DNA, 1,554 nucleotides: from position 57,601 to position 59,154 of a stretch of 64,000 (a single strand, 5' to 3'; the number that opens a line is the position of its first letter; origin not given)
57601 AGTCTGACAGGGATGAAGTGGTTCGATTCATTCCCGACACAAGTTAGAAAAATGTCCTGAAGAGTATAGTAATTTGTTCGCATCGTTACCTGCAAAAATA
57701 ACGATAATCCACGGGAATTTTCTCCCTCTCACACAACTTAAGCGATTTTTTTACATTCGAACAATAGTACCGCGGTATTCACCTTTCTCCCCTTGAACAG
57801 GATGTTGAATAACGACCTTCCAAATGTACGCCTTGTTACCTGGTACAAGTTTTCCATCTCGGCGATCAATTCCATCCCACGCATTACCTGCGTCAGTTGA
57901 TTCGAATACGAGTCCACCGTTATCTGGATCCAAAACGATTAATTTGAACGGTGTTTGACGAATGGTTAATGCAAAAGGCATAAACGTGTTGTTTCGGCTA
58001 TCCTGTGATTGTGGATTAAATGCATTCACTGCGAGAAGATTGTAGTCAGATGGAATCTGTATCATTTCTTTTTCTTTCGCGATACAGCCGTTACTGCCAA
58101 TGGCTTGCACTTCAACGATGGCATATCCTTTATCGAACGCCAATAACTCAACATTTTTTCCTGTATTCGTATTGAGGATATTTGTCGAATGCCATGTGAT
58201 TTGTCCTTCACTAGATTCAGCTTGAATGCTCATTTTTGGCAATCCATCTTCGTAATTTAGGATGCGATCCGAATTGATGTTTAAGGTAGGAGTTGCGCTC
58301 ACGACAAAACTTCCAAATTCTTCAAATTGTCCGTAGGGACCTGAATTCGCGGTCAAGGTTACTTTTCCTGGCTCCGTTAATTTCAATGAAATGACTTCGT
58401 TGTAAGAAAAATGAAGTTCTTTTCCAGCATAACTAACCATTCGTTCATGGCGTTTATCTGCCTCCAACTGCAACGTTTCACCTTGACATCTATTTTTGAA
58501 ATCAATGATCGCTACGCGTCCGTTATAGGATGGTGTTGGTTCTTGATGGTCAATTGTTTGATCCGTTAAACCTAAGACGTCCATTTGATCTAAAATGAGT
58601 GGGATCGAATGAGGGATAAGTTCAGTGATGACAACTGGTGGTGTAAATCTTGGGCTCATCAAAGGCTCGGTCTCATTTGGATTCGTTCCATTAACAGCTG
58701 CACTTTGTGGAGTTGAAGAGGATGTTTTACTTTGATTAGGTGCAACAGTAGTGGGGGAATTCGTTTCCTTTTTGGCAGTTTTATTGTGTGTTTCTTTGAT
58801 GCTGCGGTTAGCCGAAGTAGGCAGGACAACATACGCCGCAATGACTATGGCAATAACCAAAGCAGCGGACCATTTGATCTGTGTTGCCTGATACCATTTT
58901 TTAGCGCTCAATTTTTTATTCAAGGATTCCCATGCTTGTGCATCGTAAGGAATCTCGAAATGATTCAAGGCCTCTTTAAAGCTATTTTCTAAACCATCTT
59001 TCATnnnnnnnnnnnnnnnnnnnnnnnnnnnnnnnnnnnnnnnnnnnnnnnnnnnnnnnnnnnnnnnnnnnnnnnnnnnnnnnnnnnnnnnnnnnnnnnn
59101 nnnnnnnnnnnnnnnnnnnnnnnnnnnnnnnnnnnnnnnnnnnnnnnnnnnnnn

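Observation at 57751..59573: ECF sigma factor coupled to an anti-sigma-positioned membrane protein ending in a T9SS type-B sorting domain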

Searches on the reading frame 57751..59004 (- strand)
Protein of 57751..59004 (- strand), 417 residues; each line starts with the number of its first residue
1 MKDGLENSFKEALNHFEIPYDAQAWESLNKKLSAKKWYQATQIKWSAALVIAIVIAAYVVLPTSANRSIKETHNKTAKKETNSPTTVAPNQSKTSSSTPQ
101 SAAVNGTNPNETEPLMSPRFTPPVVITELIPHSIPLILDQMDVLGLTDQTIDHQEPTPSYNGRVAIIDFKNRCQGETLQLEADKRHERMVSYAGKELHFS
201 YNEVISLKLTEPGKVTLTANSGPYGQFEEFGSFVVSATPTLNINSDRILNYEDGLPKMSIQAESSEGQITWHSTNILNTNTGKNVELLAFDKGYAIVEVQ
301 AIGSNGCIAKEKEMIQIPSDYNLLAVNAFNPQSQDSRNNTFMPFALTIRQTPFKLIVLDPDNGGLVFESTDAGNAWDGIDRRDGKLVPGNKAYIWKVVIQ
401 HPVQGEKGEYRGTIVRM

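Call 3: search_protein_families(library=pfam, proteins=[window:57751-59004:-], max_evalue=1)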
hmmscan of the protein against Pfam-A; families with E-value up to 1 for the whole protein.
window:57751-59004:- (417 aa): 1 family
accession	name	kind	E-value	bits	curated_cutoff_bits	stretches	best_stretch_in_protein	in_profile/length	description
PF13585.12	CHU_C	-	0.033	14.8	27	1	327-400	5-73/86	CHU_C Type IX secretion signal domain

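Call 4: search_protein_families(library=ncbifam, proteins=[window:57751-59004:-], max_evalue=1)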
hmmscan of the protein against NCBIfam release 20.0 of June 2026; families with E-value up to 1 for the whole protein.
window:57751-59004:- (417 aa): 3 families
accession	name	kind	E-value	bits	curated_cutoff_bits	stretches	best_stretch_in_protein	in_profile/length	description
TIGR02599.1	TIGR02599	subfamily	0.018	14.3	256.5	1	25-108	199-276/361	Verru_Chthon cassette protein C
NF040486.1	SrfA_fam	subfamily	0.038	13.4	150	1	27-122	210-306/438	SrfA family protein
TIGR03931.1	T7SS_Rv3446c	hypoth_equivalog_domain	0.16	12.3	47.6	0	47-97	7-60/194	type VII secretion-associated protein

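Call 5: find_homologous_proteins(query=window:57751-59004:-, max_evalue=0.001)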
Query window:57751-59004:- (417 aa): 393 proteins with E <= 0.001 among 4751 candidates; the best 120 are listed.
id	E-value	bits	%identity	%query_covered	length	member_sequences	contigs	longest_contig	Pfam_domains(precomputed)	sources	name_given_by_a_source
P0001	2.0e-270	914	97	100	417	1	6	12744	-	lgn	-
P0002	3.5e-269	910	97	100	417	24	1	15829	-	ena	-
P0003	2.0e-243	826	87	100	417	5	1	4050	-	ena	-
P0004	4.4e-243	824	87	100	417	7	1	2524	-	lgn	-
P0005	8.1e-243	824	87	100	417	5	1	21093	-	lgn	-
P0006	1.4e-242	823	87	100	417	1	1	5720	-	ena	-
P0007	3.6e-242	821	86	100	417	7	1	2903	-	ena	-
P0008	2.0e-241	819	86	100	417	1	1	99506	-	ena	-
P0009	2.0e-241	819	86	100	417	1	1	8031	-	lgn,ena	-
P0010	2.5e-241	819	86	100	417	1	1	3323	-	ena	-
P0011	2.6e-240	815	86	100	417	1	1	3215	-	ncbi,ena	-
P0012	3.2e-240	815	86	100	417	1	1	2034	-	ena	-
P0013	4.8e-240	814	86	100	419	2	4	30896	-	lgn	-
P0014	4.9e-240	814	86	100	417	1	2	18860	-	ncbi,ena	-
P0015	1.4e-239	813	86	100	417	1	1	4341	-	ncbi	-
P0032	3.3e-208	710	75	100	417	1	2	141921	-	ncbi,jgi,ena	-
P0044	2.3e-202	690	73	100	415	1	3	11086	-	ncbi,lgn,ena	-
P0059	2.9e-190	650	68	100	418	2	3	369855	-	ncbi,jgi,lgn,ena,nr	ncbi:MAG: hypothetical protein NWR96_07335 [Crocinitomicaceae bacterium]|jgi:hypothetical protein|nr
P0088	9.9e-85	303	38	100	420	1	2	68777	-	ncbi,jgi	ncbi:MAG: hypothetical protein RLZZ301_1082 [Bacteroidota bacterium]|jgi:hypothetical protein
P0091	9.7e-71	257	38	100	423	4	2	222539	-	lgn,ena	-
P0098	2.4e-67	246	37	99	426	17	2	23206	-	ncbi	-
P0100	3.4e-66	242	37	100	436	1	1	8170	-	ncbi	-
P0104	3.5e-65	239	36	100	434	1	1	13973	-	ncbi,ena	-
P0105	5.1e-65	238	34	100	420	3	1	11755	PF18911.7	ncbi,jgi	jgi:hypothetical protein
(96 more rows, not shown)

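Call 8: search_protein_families(library=pfam, alignment_id=A1, max_evalue=1)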
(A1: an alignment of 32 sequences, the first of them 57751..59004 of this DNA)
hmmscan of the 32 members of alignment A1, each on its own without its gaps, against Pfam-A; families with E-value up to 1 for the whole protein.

A. member 1, window:57751-59004:- (417 aa): 1 family
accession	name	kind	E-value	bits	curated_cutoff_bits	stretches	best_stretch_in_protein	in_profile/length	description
PF13585.12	CHU_C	-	0.033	14.8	27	1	327-400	5-73/86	CHU_C Type IX secretion signal domain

B. families by the number of members that match (of 32 scanned): 33 families (the first 25 are shown)
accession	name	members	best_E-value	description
PF13585.12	CHU_C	15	0.00025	CHU_C Type IX secretion signal domain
PF00801.26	PKD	10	7.5e-05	PKD domain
PF18911.6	PKD_4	6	2.6e-06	PKD domain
PF08329.16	ChitinaseA_N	5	0.00068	Chitinase A, N-terminal domain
PF24584.1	Ig_CYK3_C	4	0.0025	CYK3 C-terminal Ig-like domain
PF06237.18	SLC52_ribofla_tr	4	0.026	Solute carrier family 52, riboflavin transporter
PF02655.19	ATP-grasp_3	2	0.052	ATP-grasp domain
PF10518.14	TAT_signal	2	0.35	TAT (twin-arginine translocation) pathway signal sequence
PF06832.18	BiPBP_C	1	0.0019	Penicillin-Binding Protein C-terminus Family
PF05648.19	PEX11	1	0.0055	Peroxisomal biogenesis factor 11 (PEX11)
PF07168.17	Ureide_permease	1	0.017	Ureide permease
PF22700.2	MVD-like_N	1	0.023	Diphosphomevalonate decarboxylase-like N-terminal domain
PF12970.12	DUF3858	1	0.029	Domain of Unknown Function with PDB structure (DUF3858)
PF25628.1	Shotoku_capsid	1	0.031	Shotokuvirus capsid protein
PF07843.16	DUF1634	1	0.033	Protein of unknown function (DUF1634)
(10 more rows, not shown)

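Call 13: find_encoding_contigs(protein=P0091, flank=6000, max_places=3)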
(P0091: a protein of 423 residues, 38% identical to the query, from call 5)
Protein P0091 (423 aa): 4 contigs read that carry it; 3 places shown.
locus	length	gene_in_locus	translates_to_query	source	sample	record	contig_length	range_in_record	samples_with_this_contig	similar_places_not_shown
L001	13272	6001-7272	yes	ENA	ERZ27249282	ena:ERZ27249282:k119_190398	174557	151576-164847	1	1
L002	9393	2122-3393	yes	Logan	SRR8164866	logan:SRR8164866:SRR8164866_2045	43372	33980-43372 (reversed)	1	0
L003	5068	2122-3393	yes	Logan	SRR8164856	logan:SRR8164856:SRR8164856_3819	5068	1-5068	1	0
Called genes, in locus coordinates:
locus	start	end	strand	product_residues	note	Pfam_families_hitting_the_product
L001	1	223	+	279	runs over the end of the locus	-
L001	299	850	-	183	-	PF16271:DUF4924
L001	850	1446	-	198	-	PF03938:OmpH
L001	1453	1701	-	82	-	-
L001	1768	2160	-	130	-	PF09345:SiaC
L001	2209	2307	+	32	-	-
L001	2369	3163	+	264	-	PF00557:Peptidase_M24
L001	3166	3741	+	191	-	-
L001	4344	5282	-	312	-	PF00056:Ldh_1_N, PF03721:UDPG_MGDP_dh_N (faint), PF02866:Ldh_1_C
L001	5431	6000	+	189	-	PF07638:Sigma70_ECF (weak), PF04542:Sigma70_r2, PF08281:Sigma70_r4_2, PF04545:Sigma70_r4 (weak)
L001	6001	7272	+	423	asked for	-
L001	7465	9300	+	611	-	PF02518:HATPase_c (weak), PF13589:HATPase_c_3, PF01119:DNA_mis_repair, PF08676:MutL_C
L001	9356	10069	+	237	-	PF01694:Rhomboid, PF08551:DUF1751 (weak), PF01694:Rhomboid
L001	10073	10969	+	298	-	PF01694:Rhomboid, PF20216:DUF6576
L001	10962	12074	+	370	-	PF28535:DUF8431, PF03372:Exo_endo_phos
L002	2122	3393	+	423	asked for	-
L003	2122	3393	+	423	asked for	-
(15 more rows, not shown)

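Call 14: find_encoding_contigs(protein=P0105, flank=6000, max_places=3)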
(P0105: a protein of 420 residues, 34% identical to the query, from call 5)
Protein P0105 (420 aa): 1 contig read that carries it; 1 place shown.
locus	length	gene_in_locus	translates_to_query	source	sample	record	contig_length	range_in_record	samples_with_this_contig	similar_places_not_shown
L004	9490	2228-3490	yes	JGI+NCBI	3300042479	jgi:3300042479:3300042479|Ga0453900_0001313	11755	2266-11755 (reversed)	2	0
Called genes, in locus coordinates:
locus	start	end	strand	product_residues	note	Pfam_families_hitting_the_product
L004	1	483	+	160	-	?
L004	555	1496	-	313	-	PF00056:Ldh_1_N, PF03721:UDPG_MGDP_dh_N (weak), PF02866:Ldh_1_C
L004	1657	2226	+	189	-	PF04542:Sigma70_r2, PF08281:Sigma70_r4_2, PF04545:Sigma70_r4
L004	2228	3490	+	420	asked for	PF18911:PKD_4 (weak)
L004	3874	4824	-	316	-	PF08885:GSCFA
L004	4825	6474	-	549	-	PF02463:SMC_N, PF13175:AAA_15 (faint), PF13476:AAA_23, PF13555:AAA_29 (faint)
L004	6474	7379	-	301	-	PF16119:DUF4835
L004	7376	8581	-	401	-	PF02441:Flavoprotein, PF04127:DFP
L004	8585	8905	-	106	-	PF01192:RNA_pol_Rpb6 (weak)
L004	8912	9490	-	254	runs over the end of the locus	PF13525:YfiO, PF13174:TPR_6 (faint), PF13525:YfiO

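Call 20: predict_structure(alignment_id=A1)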
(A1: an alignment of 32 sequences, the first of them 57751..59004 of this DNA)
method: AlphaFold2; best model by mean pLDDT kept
length: 417 residues; sequences in the alignment: 32
mean_pLDDT: 69.0   pTM: 0.51
mean pLDDT of the five models: 69.0, 67.3, 66.6, 66.3, 65.7
residues with pLDDT >= 90: 144; 70-90: 100; 50-70: 33; < 50: 140
segments of 3 or more residues with pLDDT < 50: 1-6, 11-20, 35-154
pLDDT, mean of each block of 10 residues (from residue 1): 49 44 58 45 37 41 29 29 33 30 28 30 31 34 39 56 63 91 89 92 92 93 84 93 91 90 91 95 94 95 92 93 68 79 87 92 91 90 87 90 90 78
secondary structure, 60 per line:
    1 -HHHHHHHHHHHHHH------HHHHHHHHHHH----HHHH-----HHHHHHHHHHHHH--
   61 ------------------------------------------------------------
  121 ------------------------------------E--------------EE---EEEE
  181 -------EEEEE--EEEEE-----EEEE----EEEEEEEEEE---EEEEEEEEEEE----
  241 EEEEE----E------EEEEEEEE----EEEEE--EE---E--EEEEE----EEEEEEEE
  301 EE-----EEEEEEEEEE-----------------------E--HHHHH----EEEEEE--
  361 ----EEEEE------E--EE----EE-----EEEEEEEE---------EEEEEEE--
elements in order: H2-15 H22-32 H37-40 H46-58 E177-180 E188-192 E195-199 E205-208 E213-222 E226-236 E241-245 E257-264 E269-273 E284-288 E293-302 E308-317 H344-348 E353-358 E365-369 E392-399 E409-415

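Call 24: find_related_loci(query=A1, collection=genome_contigs, flank=6000)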
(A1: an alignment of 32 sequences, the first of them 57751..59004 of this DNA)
Query A1 (417 aa) in genome_contigs; peptide patterns used: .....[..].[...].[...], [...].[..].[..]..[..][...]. (x = any residue, [..] = any of these).
184 stretches matched a pattern; 171 encode a relative of the query (tblastn E <= 1e-3); the best 80 are kept; 80 distinct loci.
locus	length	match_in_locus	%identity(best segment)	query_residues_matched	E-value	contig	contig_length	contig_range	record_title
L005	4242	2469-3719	86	1-417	0e+0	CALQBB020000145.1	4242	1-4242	MAG: Polynucleobacter meluiroseus isolate HRS-HS12-bin-127 genome assembly, contig: HRSG-E9-C10674, whole genome shotgun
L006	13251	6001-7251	83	1-417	0e+0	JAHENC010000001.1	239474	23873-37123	MAG: Crocinitomicaceae bacterium isolate Ww9 NODE_48_length_239474_cov_48.761929, whole genome shotgun sequence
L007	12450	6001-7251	84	1-417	0e+0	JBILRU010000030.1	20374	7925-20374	MAG: Crocinitomicaceae bacterium isolate ME2018-06-14_3300042564_group8_bin83 Rohwer_bin796_scaffold_2316_c1, whole geno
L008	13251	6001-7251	79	1-417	0e+0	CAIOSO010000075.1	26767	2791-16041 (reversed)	MAG: uncultured Flavobacteriales bacterium isolate Kiruna_bin-11606 genome assembly, contig: bin-11606:075/191, whole ge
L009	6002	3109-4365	77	1-417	0e+0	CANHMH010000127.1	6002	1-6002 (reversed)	MAG: Flavobacteriales bacterium isolate RE-23may17-335 genome assembly, contig: RE-23may17-C83899, whole genome shotgun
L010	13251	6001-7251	85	1-417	0e+0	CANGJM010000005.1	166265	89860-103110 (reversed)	MAG: Flavobacteriales bacterium isolate Jr-28jun17-195 genome assembly, contig: Jr-28jun17-C85, whole genome shotgun seq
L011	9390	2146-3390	76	1-417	0e+0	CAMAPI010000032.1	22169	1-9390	MAG: Chryseobacterium gleum isolate MaE-09apr19-167 genome assembly, contig: MaE-09apr19-C2736, whole genome shotgun seq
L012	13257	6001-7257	74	1-417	0e+0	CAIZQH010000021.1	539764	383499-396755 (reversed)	MAG: uncultured Flavobacteriales bacterium isolate Loc090402-7m_bin-1047 genome assembly, contig: bin-1047:21/29, whole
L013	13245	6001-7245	71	1-417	0e+0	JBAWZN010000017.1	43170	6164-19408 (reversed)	MAG: Flavobacteriia bacterium isolate ELA116 MAG116_17, whole genome shotgun sequence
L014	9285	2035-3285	69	1-417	0e+0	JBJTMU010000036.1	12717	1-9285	MAG: Flavobacteriales bacterium isolate samp_4451_semibin_76 samp_4451_453268, whole genome shotgun sequence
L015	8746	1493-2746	68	1-417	0e+0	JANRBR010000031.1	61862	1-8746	MAG: Crocinitomicaceae bacterium isolate MAG_222 P22051_109_S31_metaspades_558_61862_cov_17, whole genome shotgun sequen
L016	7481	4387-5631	71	1-417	0e+0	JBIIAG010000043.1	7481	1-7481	MAG: Crocinitomicaceae bacterium isolate ME2000-05-11D8pf_3300042483_group1_bin132 Rohwer_bin715_scaffold_5770_c1, whole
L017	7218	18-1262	69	1-417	0e+0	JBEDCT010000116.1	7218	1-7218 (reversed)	MAG: Bacteroidota bacterium isolate NASQAN2014_144_B_bin.8 scaffold_967484, whole genome shotgun sequence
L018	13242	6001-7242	60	1-417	7e-170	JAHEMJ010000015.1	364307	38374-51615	MAG: Crocinitomicaceae bacterium isolate Ww7 NODE_21_length_364307_cov_38.470186, whole genome shotgun sequence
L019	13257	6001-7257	66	1-417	0e+0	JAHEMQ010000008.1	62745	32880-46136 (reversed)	MAG: Crocinitomicaceae bacterium isolate Ww77 NODE_535_length_62745_cov_8.906809, whole genome shotgun sequence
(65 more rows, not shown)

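Call 25: fold_search(model_id=the predicted structure, library=pdb)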
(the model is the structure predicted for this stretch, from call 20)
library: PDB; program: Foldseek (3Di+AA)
matches with E <= 10: 1529; with E <= 0.001: 88
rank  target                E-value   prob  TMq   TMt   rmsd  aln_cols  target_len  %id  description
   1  9flx_A                5.0e-07  1.00  0.26  0.30  10.2       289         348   13  CryoEM structure of the fragment-4 (4074-4421) in the grappling hook protein A (GhpA) in the bacterium Aureispira sp.  (released 2024-10-16)
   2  3kpt_B                3.8e-06  0.99  0.16  0.18  17.9       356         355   10  Crystal structure of BcpA, the major pilin subunit of Bacillus cereus (released 2009-11-24)
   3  9flu_A                5.3e-06  1.00  0.27  0.32   9.0       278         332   15  CryoEM structure of the fragment-1 (3402-3733) in the grappling hook protein A (GhpA) in the bacterium Aureispira sp.  (released 2024-10-16)
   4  8ovb_A                5.9e-06  1.00  0.16  0.12  21.9       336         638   10  Human Complement C3b in complex with Trypanosoma brucei ISG65. (released 2024-02-14)
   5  9flw_A                7.0e-06  1.00  0.24  0.21  11.9       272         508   16  CryoEM structure of the fragment-6 (3571-4078) in the grappling hook protein A (GhpA) in the bacterium Aureispira sp.  (released 2024-10-16)
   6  3rkp_A                7.4e-06  1.00  0.18  0.20  17.9       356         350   10  Crystal structure of BcpA*(D312A), the major pilin subunit of Bacillus cereus (released 2012-05-30)
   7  3rkp_B                8.2e-06  0.97  0.16  0.18  18.5       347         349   11  Crystal structure of BcpA*(D312A), the major pilin subunit of Bacillus cereus (released 2012-05-30)
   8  9flp_A                1.0e-05  1.00  0.24  0.13  10.3       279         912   12  CryoEM structure of the neck (1403-2314) in the grappling hook protein A (GhpA) in the bacterium Aureispira sp. CCB-QB (released 2024-10-16)
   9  8uin_A                1.3e-05  1.00  0.18  0.14  21.4       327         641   11  Structure of the C3bBb-albicin complex (released 2024-05-08)
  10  3pvm_A                1.4e-05  0.99  0.17  0.06  22.3       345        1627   12  Structure of Complement C5 in Complex with CVF (released 2011-01-19)
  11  9fls_A                1.5e-05  1.00  0.23  0.27  11.6       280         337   12  CryoEM structure of the fragment-3 (2061-2397) in the grappling hook protein A (GhpA) in the bacterium Aureispira sp.  (released 2024-10-16)
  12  2a73_A                1.6e-05  1.00  0.17  0.13  22.0       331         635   11  Human Complement Component C3 (released 2005-09-27)
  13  7zgj_A                1.7e-05  0.99  0.17  0.12  22.4       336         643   12  Trypanosoma brucei gambiense ISG65 in complex with human complement component C3 (released 2023-04-05)
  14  5i99                  2.3e-05  1.00  0.21  0.22  12.7       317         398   11  Crystal structure of mouse CNTN3 Ig5-Fn2 domains (released 2016-08-31)
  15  9fly_A                2.9e-05  1.00  0.23  0.14  10.8       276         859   15  CryoEM structure of the base (4151-5009) in the grappling hook protein A (GhpA) in the bacterium Aureispira sp. CCB-QB (released 2024-10-16)
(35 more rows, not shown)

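Call 65: search_protein_families(library=ncbifam, proteins=[P0091, P0105], max_evalue=1)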
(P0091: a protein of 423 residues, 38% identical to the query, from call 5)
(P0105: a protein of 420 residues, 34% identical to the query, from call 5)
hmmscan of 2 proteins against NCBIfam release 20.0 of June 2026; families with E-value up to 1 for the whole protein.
P0091 (423 aa): 2 families
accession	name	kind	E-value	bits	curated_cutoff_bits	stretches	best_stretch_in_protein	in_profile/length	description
NF042930.1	EF0163_fam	equivalog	0.002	17.7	65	1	54-138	6-80/165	EF0163 family protein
TIGR03931.1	T7SS_Rv3446c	hypoth_equivalog_domain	0.37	11.1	47.6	1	46-106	7-67/194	type VII secretion-associated protein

P0105 (420 aa): 2 families
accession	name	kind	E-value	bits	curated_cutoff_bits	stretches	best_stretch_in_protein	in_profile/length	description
NF040991.1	MamS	equivalog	0.021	15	200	0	46-113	5-75/186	magnetosome protein MamS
TIGR03931.1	T7SS_Rv3446c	hypoth_equivalog_domain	0.13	12.5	47.6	1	50-102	5-57/194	type VII secretion-associated protein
